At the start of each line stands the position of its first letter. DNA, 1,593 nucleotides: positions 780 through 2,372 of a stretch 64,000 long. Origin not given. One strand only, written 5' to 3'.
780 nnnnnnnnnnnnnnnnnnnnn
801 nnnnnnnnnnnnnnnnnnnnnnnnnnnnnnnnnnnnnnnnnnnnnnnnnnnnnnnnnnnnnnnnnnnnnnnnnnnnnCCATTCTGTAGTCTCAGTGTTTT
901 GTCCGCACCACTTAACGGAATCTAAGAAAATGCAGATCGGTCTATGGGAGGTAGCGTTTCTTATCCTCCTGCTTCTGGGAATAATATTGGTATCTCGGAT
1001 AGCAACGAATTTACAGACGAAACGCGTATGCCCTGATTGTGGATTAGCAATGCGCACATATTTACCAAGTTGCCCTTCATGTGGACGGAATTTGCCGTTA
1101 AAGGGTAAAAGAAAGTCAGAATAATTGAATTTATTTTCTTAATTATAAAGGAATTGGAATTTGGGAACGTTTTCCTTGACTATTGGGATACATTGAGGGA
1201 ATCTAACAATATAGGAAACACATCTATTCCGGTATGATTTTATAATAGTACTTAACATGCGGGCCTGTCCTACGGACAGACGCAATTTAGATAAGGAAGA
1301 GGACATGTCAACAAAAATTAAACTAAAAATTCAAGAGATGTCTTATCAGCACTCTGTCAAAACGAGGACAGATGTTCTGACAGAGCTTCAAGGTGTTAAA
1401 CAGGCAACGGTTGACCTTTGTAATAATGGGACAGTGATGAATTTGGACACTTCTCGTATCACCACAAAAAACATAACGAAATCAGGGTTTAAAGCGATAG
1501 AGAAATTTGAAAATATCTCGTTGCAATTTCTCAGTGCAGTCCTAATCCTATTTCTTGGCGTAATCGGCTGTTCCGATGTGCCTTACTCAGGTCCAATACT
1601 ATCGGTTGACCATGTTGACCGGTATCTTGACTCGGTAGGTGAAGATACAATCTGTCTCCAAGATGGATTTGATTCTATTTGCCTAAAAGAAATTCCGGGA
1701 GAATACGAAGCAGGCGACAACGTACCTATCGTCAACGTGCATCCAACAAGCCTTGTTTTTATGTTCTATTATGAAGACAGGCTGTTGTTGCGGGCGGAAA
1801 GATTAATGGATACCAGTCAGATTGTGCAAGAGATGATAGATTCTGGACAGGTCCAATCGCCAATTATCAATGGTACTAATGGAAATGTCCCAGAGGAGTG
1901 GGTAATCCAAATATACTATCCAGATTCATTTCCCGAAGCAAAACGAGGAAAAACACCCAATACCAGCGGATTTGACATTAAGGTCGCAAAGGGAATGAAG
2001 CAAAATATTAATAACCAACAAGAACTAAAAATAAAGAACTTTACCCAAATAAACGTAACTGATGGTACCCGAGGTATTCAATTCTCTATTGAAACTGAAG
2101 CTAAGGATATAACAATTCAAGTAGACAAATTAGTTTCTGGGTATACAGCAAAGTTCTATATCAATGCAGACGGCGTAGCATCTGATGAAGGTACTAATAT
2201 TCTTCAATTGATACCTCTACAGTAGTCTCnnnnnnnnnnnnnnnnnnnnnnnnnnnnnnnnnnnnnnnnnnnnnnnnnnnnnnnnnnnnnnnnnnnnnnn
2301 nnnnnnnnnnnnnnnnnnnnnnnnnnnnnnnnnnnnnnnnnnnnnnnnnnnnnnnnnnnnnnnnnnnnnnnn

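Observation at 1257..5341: Tandem array of three paralogous lipoproteins with conserved end domains and hypervariable low-complexity stalks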

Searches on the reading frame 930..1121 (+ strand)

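Call 64: search_protein_families(library=pfam, proteins=[window:930-1121:+], max_evalue=0.01)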
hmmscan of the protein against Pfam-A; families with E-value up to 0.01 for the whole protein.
window:930-1121:+ (64 aa): 6 families
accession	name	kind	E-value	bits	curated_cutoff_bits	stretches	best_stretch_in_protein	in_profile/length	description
PF12773.13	DZR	-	0.00073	20.1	27.3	1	27-58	8-37/45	Double zinc ribbon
PF24460.1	DUF7575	-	0.0009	19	28.5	0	46-55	4-13/28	Domain of unknown function (DUF7575)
PF13248.11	Zn_ribbon_3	-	0.004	17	27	0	47-53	4-10/26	zinc-ribbon domain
PF10571.15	UPF0547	-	0.0046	17.5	29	0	47-57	2-12/26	Uncharacterised protein family UPF0547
PF07282.18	Cas12f1-like_TNB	-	0.0086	16.7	26.3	1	27-53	25-48/60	Cas12f1-like, TNB domain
PF18912.6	DZR_2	-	0.0088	16.3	27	0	29-56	19-47/56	Double zinc ribbon domain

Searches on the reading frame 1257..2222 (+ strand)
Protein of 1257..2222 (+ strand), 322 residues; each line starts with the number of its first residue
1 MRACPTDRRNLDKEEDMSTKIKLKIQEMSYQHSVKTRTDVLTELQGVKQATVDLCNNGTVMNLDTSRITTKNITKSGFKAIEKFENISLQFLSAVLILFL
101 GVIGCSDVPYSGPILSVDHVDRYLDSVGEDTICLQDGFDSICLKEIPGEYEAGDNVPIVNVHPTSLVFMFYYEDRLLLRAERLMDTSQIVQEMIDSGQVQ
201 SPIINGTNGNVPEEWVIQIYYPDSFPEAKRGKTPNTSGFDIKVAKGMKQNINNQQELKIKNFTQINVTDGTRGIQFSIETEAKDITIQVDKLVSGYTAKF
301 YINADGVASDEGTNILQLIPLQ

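Call 4: search_protein_families(library=pfam, proteins=[window:1257-2222:+], max_evalue=1)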
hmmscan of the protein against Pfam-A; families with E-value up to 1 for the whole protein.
window:1257-2222:+ (322 aa): 2 families
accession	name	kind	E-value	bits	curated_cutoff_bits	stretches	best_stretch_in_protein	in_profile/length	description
PF11214.13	Med2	-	0.031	14.8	26.8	0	188-210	19-42/100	Mediator complex subunit 2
PF18099.7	CBM_35_2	-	0.15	12.5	23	0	20-81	39-96/112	Carbohydrate binding module (family 35)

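Call 5: search_protein_families(library=ncbifam, proteins=[window:1257-2222:+], max_evalue=1)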
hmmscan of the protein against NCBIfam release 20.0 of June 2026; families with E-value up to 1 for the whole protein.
window:1257-2222:+ (322 aa): 6 families
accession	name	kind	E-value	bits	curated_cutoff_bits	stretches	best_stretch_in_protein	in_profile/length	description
NF033794.2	chaper_CopZ_Eh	exception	1.4e-06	28.3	95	1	20-75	1-56/68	copper chaperone CopZ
NF033795.1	chaper_CopZ_Bs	exception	5.7e-06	26.4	91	1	22-75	3-56/66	copper chaperone CopZ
TIGR00003.1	TIGR00003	subfamily_domain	0.00012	22.2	62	1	20-75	1-56/66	copper ion binding protein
NF047957.1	CopZ_AFE_1862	equivalog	0.002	18.5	85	1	21-61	1-41/62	CopZ family metallochaperone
NF033556.1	MerTP_fusion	equivalog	0.022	14.4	180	1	14-75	115-176/186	mercuric transport protein MerTP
NF041115.1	UxxU_metal_bind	equivalog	0.038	14.1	95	1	19-75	4-60/74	metal-binding (seleno)protein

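Call 10: find_homologous_proteins(query=A2, max_evalue=0.001)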
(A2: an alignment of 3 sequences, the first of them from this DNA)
Query A2 (3 sequences) (306 aa, profile of the alignment): 190 proteins with E <= 0.001 among 4900 candidates; the best 120 are listed.
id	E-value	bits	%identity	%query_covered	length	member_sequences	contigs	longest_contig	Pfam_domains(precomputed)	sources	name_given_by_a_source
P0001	2.0e-141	489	100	100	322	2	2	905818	-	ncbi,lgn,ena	-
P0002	1.7e-132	460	90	100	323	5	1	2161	PF00403.33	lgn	-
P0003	2.7e-130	452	32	56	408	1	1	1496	-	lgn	-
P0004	7.7e-129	448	33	51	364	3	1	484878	-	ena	-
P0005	4.8e-127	442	30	56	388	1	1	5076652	-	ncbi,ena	-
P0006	1.2e-117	411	35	58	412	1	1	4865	-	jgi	jgi:hypothetical protein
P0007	1.0e-116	408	35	57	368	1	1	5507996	-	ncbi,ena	-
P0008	3.3e-112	393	75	100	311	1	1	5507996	PF00403.33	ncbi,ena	-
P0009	1.3e-100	355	72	96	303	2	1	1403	PF00403.33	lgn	-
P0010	1.5e-97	345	62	99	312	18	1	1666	PF00403.33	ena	-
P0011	8.0e-97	342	62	99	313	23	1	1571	PF00403.33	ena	-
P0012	1.7e-96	341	56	99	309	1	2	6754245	PF00403.33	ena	-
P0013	3.3e-96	340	62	99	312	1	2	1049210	PF00403.33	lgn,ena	-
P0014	6.6e-96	339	62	99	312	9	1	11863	PF00403.33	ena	-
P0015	6.6e-96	339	62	99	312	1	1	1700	PF00403.33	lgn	-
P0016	2.0e-95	338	61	99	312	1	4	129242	PF00403.33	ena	-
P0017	8.7e-95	336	58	99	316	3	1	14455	PF00403.33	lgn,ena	-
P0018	3.1e-94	334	57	99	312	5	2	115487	PF00403.33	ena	-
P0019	3.8e-94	334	57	99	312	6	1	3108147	PF00403.33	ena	-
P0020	5.9e-94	333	56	99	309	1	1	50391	PF00403.33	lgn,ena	-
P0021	8.7e-94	332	56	99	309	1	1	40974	PF00403.33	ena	-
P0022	3.3e-93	330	56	99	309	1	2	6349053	PF00403.33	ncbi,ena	-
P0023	4.0e-93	330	55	99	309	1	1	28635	PF00403.33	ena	-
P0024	6.0e-93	330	57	99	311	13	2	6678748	PF00403.33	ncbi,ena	-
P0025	6.9e-93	329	55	99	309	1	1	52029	PF00403.33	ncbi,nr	ncbi:hypothetical protein C6503_13200 [Candidatus Poribacteria bacterium]|nr:MAG: hypothetical prote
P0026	1.3e-92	328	55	99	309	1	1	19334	PF00403.33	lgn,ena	-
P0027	1.6e-92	328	55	99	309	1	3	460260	PF00403.33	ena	-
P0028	5.1e-92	327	55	99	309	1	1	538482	PF00403.33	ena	-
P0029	5.7e-92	326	55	99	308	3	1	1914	PF00403.33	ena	-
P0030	3.2e-91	324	55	99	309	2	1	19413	PF19803.5,PF00403.33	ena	-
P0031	2.0e-90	321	53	99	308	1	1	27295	PF00403.33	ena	-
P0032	5.8e-90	320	55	99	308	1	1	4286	PF00403.33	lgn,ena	-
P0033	6.6e-90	320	55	99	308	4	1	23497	PF00403.33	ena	-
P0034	7.5e-90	319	54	99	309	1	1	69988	PF00403.33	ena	-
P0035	1.0e-89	319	54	99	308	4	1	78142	PF00403.33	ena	-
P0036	3.1e-89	317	55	96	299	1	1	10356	PF00403.33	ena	-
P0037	4.4e-89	317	53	99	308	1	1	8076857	PF00403.33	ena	-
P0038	8.4e-89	316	53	98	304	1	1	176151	PF00403.33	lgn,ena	-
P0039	1.0e-88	316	55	99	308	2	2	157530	PF00403.33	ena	-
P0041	2.1e-88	315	53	98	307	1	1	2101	PF00403.33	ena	-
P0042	1.4e-87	312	55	99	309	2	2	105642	PF00403.33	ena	-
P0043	3.3e-87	311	53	99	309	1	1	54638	PF00403.33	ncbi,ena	-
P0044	1.1e-86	309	55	99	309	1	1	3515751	PF00403.33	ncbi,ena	-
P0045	1.6e-86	308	53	99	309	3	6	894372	PF19803.5,PF00403.33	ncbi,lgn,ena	-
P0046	1.1e-84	302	54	96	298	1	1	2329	PF00403.33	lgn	-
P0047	2.1e-84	302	56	93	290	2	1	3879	PF00403.33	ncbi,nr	ncbi:MAG: heavy metal-associated domain-containing protein, partial [Candidatus Poribacteria bacteri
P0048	5.3e-84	300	55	92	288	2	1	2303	PF00403.33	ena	-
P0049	4.8e-83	297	52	99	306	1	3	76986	PF00403.33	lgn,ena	-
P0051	1.2e-82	296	53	99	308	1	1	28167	PF00403.33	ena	-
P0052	1.8e-82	295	52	96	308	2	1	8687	PF00403.33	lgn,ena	-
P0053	1.4e-81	292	54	99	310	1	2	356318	PF00403.33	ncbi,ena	-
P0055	1.4e-78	282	52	98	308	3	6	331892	PF00403.33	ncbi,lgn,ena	-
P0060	3.2e-76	275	51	99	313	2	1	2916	PF00403.33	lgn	-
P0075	9.5e-70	253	69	74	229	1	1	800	PF00403.33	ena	-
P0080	7.8e-68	247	48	99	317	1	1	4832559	PF00403.33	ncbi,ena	-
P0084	4.3e-67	245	50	98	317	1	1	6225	PF00403.33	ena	-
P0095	3.5e-65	238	47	98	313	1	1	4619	PF00403.33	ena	-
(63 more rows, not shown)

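Call 15: find_encoding_contigs(protein=P0008, flank=10000, max_places=3)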
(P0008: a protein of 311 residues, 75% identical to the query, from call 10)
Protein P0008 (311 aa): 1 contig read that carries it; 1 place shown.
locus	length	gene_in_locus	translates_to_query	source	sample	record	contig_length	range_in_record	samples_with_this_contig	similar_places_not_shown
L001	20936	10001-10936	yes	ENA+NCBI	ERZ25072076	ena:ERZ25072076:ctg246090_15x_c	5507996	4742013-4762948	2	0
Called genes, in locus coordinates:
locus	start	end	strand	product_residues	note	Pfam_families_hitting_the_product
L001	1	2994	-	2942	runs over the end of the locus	PF00515:TPR_1 (faint), PF03704:BTAD (faint), PF23914:TPR_CcmH_CycH (weak), PF13414:TPR_11 (weak), PF14559:TPR_19 (weak), PF14559:TPR_19 (weak), PF13424:TPR_12 (weak), PF14559:TPR_19 (weak), +22 more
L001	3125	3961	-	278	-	-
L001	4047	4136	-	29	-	-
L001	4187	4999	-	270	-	-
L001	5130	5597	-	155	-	PF00293:NUDIX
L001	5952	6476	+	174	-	PF13384:HTH_23, PF13551:HTH_29, PF13518:HTH_28 (weak), PF13565:HTH_32, PF13592:HTH_33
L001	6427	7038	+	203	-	PF13358:DDE_3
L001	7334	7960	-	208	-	PF13276:HTH_21, PF00665:rve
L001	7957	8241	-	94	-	PF01527:HTH_Tnp_1, PF13542:HTH_Tnp_ISL3 (faint), PF13518:HTH_28 (weak)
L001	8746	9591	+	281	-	PF01261:AP_endonuc_2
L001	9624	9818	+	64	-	-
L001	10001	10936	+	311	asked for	PF00403:HMA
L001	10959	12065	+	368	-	-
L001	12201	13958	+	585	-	-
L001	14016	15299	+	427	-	PF01018:GTP1_OBG, PF01926:MMR_HSR1, PF02421:FeoB_N, PF09269:DUF1967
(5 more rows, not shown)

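Call 16: find_encoding_contigs(protein=P0012, flank=10000, max_places=3)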
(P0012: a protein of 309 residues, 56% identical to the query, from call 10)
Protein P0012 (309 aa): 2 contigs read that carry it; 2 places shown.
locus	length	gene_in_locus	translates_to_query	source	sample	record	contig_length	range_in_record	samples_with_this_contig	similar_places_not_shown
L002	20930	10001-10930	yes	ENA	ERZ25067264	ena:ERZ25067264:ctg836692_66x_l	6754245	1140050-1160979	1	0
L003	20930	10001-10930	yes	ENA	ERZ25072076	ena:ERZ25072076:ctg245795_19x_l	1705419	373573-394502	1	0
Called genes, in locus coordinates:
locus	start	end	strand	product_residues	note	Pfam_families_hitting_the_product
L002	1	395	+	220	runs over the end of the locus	-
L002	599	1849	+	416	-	PF07691:PA14 (faint)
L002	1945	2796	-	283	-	PF01261:AP_endonuc_2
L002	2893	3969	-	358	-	PF01385:OrfB_IS605, PF07282:Cas12f1-like_TNB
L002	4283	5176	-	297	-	PF02826:2-Hacid_dh_C (weak), PF03446:NAD_binding_2, PF03807:F420_oxidored (weak), PF14833:NAD_binding_11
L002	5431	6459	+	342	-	PF01408:GFO_IDH_MocA, PF02894:GFO_IDH_MocA_C, PF22725:GFO_IDH_MocA_C3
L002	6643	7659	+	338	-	PF16884:ADH_N_2 (weak), PF08240:ADH_N, PF16912:Glu_dehyd_C (weak), PF00107:ADH_zinc_N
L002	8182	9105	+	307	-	PF01261:AP_endonuc_2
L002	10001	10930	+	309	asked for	PF00403:HMA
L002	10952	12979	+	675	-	-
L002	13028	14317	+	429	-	PF01018:GTP1_OBG, PF00009:GTP_EFTU (faint), PF01926:MMR_HSR1, PF02421:FeoB_N, PF09269:DUF1967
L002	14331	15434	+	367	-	PF00696:AA_kinase, PF01472:PUA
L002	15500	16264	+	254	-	PF01909:NTP_transf_2, PF18765:Polbeta (weak), PF05168:HEPN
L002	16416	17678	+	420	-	PF00171:Aldedh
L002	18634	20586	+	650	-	PF12564:TypeIII_RM_meth, PF01555:N6_N4_Mtase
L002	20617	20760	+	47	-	-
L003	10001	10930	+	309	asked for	PF00403:HMA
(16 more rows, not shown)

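Call 29: find_encoding_contigs(protein=P0002, flank=10000, max_places=3)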
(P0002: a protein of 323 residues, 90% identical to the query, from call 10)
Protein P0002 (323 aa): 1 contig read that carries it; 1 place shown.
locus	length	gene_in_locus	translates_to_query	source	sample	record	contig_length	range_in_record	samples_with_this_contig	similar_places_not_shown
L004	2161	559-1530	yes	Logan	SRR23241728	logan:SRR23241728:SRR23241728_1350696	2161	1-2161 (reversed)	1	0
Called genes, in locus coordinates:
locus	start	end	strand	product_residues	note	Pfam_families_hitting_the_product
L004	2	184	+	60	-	?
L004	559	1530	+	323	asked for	PF00403:HMA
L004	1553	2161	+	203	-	?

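Call 31: predict_structure(alignment_id=A3)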
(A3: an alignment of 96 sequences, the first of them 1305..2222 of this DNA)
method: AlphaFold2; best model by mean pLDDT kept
length: 306 residues; sequences in the alignment: 96
mean_pLDDT: 71.7   pTM: 0.53
mean pLDDT of the five models: 71.7, 68.4, 67.5, 66.4, 62.5
residues with pLDDT >= 90: 97; 70-90: 59; 50-70: 99; < 50: 51
segments of 3 or more residues with pLDDT < 50: 1-4, 10-13, 63-73, 88-101, 131-137
pLDDT, mean of each block of 10 residues (from residue 1): 46 53 65 57 57 59 43 51 52 44 51 59 57 47 88 93 94 84 64 77 94 92 93 79 96 93 94 93 92 76 88
secondary structure, 60 per line:
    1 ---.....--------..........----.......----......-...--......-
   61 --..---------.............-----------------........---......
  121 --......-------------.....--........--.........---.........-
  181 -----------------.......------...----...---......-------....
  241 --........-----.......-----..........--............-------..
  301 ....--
elements in order: E4-8 H17-26 E31-37 E42-47 H54-59 H74-86 H104-111 E115-120 E123-128 E142-146 E149-156 E159-167 H171-179 E198-204 E224-229 E243-250 E256-262 E268-277 E280-287 H288-291 E299-304

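Call 34: fold_search(model_id=the predicted structure, library=pdb)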
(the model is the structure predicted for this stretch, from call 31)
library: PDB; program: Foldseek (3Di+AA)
matches with E <= 10: 1009; with E <= 0.001: 0
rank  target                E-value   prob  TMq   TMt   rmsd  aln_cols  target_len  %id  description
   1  7z0q_D                1.0e-03  0.95  0.18  0.29  20.8       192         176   11  MHC-II dynamics are maintained in HLA-DR allotypes to ensure catalyzed peptide exchange (released 2023-03-08)
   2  4p2o_B                1.4e-03  0.97  0.19  0.31  22.8       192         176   11  Crystal structure of the 2B4 TCR in complex with 2A/I-Ek (released 2014-05-21)
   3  3tzv_C                1.5e-03  0.87  0.19  0.21  23.4       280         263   10  Crystal structure of an iNKT TCR in complex with CD1d-lysophosphatidylcholine (released 2012-04-25)
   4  7sg0_B                2.5e-03  0.90  0.17  0.28  20.8       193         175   11  W316 TCR in complex with HLA-DQ2-omega1 (released 2022-02-23)
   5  9nih_B                3.5e-03  0.96  0.20  0.30  20.8       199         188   12  Crystal structure of HLA-DR4 presenting citrullinated Tenascin C peptide (released 2025-05-21)
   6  9jqr_B                3.5e-03  0.91  0.19  0.20  19.4       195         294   10  Cryo-EM structure of the Vgamma9Vdelta2 TCR-engaged BTN3A1-BTN3A2-BTN2A1 complex (released 2025-06-18)
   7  6atz_D                3.9e-03  0.92  0.19  0.29  21.9       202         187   12  HLA-DRB1*1402 in complex with citrullinated fibrinogen peptide (released 2017-09-20)
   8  8vd2_B                3.9e-03  0.85  0.18  0.28  22.2       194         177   11  Human TCR ET650-4 in complex with DQ8-InsC8-15-IAPP1 (released 2024-08-07)
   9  3jvg_A                7.5e-03  0.54  0.18  0.21  23.8       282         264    9  Crystal Structure of chicken CD1-1 (released 2010-02-09)
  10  8vc7_C                8.9e-03  0.84  0.18  0.24  18.8       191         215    7  Crystal Structure of Human BTN2A1 ectodomain in complex with Antagonist 2A1.9 Fab (released 2024-12-18)
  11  4gg6_D                8.9e-03  0.54  0.17  0.27  21.0       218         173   10  Protein complex (released 2012-10-24)
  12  8oju_H                9.9e-03  0.91  0.21  0.28  19.5       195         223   12  Crystal structure of the human IgD Fab - structure Fab3 (released 2023-06-14)
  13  4pjf_C                1.1e-02  0.75  0.18  0.20  20.5       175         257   10  Structure of human MR1-Ac-6-FP in complex with human MAIT B-C10 TCR (released 2014-07-09)
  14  6fon_A                1.1e-02  0.47  0.18  0.22  22.7       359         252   10  Elongated conformer of the human copper chaperone for SOD1 complexed with human SOD1 (released 2019-01-30)
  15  4f8t                  1.2e-02  0.94  0.20  0.28  17.8       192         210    8  Crystal Structure of the Human BTN3A3 Ectodomain (released 2012-08-08)
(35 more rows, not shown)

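Call 50: search_protein_families(library=pfam, proteins=[P0012, L002:10952-12976:+], max_evalue=0.01)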
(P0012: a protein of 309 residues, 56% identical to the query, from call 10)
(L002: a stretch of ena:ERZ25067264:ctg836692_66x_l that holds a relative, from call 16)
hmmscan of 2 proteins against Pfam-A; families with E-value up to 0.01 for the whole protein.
P0012 (309 aa): 2 families
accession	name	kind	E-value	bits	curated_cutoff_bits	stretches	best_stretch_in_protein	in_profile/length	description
PF00403.32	HMA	-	5.7e-15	55.9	24.8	1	5-66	1-62/62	Heavy-metal-associated domain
PF19803.4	DUF6286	-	0.00014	22.7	35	1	10-73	34-97/108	Family of unknown function (DUF6286)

L002:10952-12976:+ (675 aa): 2 families
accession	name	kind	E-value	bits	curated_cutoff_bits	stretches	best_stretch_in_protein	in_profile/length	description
PF00403.32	HMA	-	4.5e-14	53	24.8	1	6-66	2-62/62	Heavy-metal-associated domain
PF19803.4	DUF6286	-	0.006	17.5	35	1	11-69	35-93/108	Family of unknown function (DUF6286)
